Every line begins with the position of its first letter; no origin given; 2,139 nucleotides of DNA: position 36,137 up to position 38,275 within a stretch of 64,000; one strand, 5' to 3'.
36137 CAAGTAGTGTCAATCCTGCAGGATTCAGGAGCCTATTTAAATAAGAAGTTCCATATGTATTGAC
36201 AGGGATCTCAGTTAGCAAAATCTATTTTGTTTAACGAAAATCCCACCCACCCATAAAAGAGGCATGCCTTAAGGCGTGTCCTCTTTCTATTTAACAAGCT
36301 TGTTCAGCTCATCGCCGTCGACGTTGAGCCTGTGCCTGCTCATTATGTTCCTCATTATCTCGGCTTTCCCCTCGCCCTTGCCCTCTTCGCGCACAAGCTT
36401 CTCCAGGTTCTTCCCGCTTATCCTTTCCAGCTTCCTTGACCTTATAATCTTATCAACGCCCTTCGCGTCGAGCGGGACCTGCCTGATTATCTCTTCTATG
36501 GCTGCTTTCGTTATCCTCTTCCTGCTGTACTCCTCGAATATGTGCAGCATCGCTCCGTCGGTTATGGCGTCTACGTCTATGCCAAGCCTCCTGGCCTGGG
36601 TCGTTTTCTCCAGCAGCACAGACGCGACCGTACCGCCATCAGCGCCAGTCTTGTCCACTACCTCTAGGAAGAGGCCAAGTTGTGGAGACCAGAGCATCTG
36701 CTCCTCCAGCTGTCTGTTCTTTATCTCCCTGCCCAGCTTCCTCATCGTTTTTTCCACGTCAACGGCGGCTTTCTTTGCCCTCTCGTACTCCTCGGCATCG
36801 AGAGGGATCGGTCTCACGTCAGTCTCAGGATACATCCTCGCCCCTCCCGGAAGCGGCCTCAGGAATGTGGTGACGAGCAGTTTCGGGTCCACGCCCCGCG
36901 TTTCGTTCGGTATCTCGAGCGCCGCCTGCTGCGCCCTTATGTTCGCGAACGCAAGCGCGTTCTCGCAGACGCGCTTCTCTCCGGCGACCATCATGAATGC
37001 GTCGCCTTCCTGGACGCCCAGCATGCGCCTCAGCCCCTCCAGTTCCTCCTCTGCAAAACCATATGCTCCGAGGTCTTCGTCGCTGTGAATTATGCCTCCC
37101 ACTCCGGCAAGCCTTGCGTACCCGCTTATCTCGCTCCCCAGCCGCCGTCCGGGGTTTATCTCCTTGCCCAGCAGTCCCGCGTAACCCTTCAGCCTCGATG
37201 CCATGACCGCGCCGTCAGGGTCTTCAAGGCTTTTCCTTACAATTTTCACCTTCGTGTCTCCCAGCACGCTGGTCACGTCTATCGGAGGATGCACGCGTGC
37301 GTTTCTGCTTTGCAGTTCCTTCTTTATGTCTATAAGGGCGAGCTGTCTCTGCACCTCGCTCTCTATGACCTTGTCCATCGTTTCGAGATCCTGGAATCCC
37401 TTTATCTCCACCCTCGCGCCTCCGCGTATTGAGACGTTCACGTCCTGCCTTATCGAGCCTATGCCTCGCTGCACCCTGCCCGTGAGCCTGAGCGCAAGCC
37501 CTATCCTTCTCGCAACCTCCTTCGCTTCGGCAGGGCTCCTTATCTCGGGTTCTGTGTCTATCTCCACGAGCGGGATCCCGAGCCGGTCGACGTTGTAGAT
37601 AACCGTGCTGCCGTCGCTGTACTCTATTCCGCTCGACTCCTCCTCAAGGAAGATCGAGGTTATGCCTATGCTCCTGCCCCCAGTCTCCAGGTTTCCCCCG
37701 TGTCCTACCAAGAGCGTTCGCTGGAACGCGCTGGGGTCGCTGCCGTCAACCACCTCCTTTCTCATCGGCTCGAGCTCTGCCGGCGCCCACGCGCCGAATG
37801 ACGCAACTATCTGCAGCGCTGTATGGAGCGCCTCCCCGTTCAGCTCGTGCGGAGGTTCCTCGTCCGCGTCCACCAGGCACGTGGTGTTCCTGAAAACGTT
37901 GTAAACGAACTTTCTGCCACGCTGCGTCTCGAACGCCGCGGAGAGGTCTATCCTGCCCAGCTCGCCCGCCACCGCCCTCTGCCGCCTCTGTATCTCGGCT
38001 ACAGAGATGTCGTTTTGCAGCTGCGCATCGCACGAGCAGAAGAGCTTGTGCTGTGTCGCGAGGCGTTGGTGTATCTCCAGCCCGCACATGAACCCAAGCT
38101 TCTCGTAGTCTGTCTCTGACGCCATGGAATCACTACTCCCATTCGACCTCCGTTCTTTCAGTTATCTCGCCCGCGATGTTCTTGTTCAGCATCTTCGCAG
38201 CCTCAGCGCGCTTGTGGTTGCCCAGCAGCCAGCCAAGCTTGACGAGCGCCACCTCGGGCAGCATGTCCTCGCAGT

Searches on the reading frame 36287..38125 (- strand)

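Call 95: search_protein_families(library=pfam, proteins=[window:36287-38125:-], max_evalue=0.00001)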
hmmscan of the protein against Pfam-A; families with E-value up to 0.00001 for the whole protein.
window:36287-38125:- (612 aa): 3 families
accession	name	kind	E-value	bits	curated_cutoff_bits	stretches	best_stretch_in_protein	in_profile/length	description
PF02934.20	GatB_N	-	1.1e-49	169.5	23.4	1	13-446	2-275/277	GatB/GatE catalytic domain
PF02938.19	GAD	-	7.6e-12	45.7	23.4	1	299-391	4-95/95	GAD domain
PF02637.23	GatB_Yqey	-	8.3e-06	26.2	27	0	486-580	3-100/148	GatB domain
